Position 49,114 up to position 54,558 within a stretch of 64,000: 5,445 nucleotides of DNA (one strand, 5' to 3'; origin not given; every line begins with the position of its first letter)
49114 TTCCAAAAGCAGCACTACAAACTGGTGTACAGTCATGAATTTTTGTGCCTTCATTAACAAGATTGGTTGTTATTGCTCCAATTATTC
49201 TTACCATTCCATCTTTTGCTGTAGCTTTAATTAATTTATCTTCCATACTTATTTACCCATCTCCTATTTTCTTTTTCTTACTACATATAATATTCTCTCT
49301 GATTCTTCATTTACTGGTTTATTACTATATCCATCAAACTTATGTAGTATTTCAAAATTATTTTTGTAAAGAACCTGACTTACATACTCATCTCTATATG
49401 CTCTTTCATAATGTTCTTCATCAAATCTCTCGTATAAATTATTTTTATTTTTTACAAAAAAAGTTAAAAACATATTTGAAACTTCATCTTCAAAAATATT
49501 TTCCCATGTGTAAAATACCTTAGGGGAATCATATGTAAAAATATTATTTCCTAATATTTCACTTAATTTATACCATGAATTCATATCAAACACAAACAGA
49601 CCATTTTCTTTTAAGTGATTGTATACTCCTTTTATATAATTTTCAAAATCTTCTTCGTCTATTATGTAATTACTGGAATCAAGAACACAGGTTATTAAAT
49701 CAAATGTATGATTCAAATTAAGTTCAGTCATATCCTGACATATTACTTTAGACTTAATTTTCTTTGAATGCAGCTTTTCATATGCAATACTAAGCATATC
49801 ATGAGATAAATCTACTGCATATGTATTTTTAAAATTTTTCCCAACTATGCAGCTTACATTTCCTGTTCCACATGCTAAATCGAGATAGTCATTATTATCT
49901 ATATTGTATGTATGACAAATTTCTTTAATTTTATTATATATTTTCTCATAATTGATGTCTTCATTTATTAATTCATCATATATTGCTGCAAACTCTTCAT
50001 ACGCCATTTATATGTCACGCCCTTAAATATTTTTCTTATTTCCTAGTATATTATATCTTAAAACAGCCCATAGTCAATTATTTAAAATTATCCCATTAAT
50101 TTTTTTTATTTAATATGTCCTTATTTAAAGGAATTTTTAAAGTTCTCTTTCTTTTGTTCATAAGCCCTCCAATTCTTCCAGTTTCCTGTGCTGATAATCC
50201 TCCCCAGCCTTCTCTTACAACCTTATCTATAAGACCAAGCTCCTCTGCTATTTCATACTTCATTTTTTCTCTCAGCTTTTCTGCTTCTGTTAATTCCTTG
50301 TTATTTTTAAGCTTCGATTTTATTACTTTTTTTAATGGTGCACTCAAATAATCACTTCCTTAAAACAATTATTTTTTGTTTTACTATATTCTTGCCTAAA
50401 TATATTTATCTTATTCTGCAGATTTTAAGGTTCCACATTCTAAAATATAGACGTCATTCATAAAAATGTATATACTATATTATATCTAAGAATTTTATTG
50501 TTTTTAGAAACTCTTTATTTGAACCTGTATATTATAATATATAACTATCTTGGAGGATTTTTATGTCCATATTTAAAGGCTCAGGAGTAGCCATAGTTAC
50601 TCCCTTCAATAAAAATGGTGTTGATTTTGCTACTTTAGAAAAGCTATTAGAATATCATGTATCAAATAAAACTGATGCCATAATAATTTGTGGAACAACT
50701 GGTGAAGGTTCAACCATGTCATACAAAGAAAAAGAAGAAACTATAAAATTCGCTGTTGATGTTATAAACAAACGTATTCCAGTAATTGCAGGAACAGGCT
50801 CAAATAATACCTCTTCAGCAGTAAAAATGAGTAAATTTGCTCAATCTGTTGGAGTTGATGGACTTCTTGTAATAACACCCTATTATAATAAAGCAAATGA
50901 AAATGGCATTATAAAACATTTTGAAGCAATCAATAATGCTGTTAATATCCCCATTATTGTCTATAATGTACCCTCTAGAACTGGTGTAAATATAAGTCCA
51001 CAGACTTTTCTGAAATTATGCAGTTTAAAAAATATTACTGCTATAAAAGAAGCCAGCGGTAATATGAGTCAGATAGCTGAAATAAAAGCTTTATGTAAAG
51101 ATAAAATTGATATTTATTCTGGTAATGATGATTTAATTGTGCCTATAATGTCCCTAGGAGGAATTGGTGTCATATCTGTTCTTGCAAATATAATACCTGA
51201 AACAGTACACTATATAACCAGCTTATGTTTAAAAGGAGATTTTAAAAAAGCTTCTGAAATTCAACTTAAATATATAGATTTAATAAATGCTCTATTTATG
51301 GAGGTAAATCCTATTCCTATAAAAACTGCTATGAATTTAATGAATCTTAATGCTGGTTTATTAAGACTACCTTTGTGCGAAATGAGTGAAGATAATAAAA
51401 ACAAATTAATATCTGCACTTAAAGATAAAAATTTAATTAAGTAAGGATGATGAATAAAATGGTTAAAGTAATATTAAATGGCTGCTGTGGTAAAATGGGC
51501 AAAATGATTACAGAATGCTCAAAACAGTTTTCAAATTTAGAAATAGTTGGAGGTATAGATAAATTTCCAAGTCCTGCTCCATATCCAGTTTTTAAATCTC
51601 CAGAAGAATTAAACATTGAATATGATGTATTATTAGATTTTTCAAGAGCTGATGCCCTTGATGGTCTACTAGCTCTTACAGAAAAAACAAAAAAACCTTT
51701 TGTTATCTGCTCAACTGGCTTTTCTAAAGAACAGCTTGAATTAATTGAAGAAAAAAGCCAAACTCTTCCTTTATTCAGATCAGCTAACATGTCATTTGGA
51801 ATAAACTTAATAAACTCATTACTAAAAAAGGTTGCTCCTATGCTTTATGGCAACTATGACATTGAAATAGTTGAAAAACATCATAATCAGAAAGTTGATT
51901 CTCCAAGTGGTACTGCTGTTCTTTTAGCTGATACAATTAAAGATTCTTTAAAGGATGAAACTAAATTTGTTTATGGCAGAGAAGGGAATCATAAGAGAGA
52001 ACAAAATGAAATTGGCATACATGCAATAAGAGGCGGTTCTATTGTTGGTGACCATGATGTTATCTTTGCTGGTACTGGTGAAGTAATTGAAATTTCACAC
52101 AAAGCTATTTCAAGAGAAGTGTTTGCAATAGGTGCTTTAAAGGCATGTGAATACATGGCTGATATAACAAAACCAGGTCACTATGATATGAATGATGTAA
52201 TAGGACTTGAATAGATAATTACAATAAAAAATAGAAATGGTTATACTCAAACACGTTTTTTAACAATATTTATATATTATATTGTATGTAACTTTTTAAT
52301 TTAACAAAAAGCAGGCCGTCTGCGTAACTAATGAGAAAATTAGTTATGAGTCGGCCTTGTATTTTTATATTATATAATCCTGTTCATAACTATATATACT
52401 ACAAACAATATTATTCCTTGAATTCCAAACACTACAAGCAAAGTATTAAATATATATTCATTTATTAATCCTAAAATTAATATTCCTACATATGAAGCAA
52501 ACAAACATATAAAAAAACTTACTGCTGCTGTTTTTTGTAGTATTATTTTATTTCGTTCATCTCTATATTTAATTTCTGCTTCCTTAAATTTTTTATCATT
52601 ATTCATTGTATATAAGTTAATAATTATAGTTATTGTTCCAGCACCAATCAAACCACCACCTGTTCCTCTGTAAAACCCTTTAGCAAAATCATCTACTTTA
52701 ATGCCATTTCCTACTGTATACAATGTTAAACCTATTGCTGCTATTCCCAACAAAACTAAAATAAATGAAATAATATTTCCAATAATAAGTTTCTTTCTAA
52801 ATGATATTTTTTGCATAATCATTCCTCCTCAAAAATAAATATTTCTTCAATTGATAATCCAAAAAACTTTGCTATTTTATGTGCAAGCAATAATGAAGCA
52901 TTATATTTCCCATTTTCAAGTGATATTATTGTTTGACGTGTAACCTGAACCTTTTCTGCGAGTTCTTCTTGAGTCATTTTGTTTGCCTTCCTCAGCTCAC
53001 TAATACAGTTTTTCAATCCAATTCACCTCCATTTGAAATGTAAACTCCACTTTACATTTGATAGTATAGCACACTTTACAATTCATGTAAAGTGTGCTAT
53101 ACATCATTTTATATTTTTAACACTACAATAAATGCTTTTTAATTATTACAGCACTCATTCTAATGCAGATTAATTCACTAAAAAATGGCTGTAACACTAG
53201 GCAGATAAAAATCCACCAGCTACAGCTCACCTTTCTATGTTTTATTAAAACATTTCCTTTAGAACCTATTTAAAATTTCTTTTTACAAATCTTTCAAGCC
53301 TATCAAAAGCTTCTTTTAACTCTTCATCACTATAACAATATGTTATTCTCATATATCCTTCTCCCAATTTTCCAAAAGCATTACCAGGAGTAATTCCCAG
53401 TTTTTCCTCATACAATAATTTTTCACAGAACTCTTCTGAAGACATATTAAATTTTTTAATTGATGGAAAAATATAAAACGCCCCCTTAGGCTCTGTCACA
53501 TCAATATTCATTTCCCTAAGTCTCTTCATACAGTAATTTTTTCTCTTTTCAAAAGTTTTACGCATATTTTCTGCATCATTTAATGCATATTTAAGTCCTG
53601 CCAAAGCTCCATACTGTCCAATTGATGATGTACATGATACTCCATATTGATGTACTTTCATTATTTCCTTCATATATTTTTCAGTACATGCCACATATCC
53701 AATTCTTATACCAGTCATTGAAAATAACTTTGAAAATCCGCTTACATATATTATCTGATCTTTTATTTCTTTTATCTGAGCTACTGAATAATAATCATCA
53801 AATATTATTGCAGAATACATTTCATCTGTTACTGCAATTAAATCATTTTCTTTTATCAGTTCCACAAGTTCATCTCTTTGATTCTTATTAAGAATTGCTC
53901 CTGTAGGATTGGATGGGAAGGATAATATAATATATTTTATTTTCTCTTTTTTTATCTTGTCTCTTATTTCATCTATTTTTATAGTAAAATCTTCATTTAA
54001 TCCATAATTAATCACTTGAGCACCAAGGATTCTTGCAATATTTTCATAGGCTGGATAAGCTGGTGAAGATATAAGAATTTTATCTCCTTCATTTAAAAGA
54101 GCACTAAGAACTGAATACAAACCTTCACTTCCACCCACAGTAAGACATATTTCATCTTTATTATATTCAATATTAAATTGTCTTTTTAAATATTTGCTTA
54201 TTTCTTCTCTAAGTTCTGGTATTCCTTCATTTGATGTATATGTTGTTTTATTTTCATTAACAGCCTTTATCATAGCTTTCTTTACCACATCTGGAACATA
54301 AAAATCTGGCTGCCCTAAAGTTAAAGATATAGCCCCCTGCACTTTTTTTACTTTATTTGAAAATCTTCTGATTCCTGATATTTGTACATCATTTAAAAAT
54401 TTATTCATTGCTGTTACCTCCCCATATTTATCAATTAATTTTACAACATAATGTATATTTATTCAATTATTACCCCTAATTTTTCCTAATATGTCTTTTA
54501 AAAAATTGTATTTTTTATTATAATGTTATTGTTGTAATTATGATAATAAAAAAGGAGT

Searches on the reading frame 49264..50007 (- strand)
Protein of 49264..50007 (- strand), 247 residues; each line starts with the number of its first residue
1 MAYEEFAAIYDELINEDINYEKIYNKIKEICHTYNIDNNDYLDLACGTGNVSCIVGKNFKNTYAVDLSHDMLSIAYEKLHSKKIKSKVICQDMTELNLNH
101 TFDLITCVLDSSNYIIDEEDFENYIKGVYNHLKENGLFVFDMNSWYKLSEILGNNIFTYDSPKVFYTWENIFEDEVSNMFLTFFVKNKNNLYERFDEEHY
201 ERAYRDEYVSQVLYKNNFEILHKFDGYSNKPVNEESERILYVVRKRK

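Call 43: search_protein_families(library=pfam, proteins=[window:49264-50007:-], max_evalue=0.00001)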
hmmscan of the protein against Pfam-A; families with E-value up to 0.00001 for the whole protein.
window:49264-50007:- (247 aa): 7 families
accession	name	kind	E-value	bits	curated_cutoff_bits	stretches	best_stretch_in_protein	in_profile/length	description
PF13649.12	Methyltransf_25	-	3e-16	60.3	27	1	42-136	2-97/97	Methyltransferase domain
PF08241.18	Methyltransf_11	-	9.3e-14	52.3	21.2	1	42-140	1-95/95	Methyltransferase domain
PF08242.18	Methyltransf_12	-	1.1e-10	42.5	30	1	42-138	1-98/98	Methyltransferase domain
PF13847.12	Methyltransf_31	-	7.8e-10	39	27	1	37-143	3-112/145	Methyltransferase domain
PF13489.12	Methyltransf_23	-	2.3e-08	34.4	27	1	34-221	19-162/164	Methyltransferase domain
PF01209.24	Ubie_methyltran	-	5.2e-06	26.4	20.1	1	33-139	43-150/233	ubiE/COQ5 methyltransferase family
PF05175.20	MTS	-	5.6e-06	26.5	23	0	38-144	32-142/170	Methyltransferase small domain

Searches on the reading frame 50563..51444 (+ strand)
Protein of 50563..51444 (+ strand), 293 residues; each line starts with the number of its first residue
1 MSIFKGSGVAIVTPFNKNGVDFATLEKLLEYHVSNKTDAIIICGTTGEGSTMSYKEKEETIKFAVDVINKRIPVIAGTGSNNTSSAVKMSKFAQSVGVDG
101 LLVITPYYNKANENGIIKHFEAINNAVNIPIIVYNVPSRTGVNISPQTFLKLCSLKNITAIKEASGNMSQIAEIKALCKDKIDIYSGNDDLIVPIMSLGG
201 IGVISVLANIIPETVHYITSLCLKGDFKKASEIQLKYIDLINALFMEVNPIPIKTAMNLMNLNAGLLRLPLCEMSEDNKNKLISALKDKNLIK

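Call 43: search_protein_families(library=pfam, proteins=[window:50563-51444:+], max_evalue=0.00001)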
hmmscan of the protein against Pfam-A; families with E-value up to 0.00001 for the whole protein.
window:50563-51444:+ (293 aa): 1 family
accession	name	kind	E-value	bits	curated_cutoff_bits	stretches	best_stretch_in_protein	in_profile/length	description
PF00701.28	DHDPS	-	6.1e-94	314.4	22.1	1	4-288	2-288/289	Dihydrodipicolinate synthetase family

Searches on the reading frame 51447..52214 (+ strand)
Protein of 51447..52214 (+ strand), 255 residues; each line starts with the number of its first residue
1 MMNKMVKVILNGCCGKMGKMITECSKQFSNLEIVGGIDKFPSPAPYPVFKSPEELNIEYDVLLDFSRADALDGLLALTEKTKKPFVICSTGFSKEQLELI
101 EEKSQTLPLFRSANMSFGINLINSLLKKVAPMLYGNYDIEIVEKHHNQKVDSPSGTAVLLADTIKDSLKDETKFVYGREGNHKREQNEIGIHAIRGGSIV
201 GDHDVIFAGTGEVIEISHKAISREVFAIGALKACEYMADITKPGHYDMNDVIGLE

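Call 43: search_protein_families(library=pfam, proteins=[window:51447-52214:+], max_evalue=0.00001)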
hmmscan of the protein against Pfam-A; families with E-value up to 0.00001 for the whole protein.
window:51447-52214:+ (255 aa): 2 families
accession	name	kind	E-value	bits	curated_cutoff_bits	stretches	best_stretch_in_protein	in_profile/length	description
PF05173.19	DapB_C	-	3.5e-44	150.2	27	1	118-252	1-121/121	Dihydrodipicolinate reductase, C-terminus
PF01113.26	DapB_N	-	3.9e-23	82.3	25.6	1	6-115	1-124/124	Dihydrodipicolinate reductase, N-terminus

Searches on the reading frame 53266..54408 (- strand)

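Call 43: search_protein_families(library=pfam, proteins=[window:53266-54408:-], max_evalue=0.00001)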
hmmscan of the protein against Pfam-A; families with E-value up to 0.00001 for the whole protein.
window:53266-54408:- (380 aa): 2 families
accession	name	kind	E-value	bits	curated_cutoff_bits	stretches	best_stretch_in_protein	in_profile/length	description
PF00155.27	Aminotran_1_2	-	2.6e-68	231.3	19.7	1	27-371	4-361/361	Aminotransferase class I and II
PF00266.25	Aminotran_5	-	3.4e-09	36.6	21.5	1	54-199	32-179/371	Aminotransferase class-V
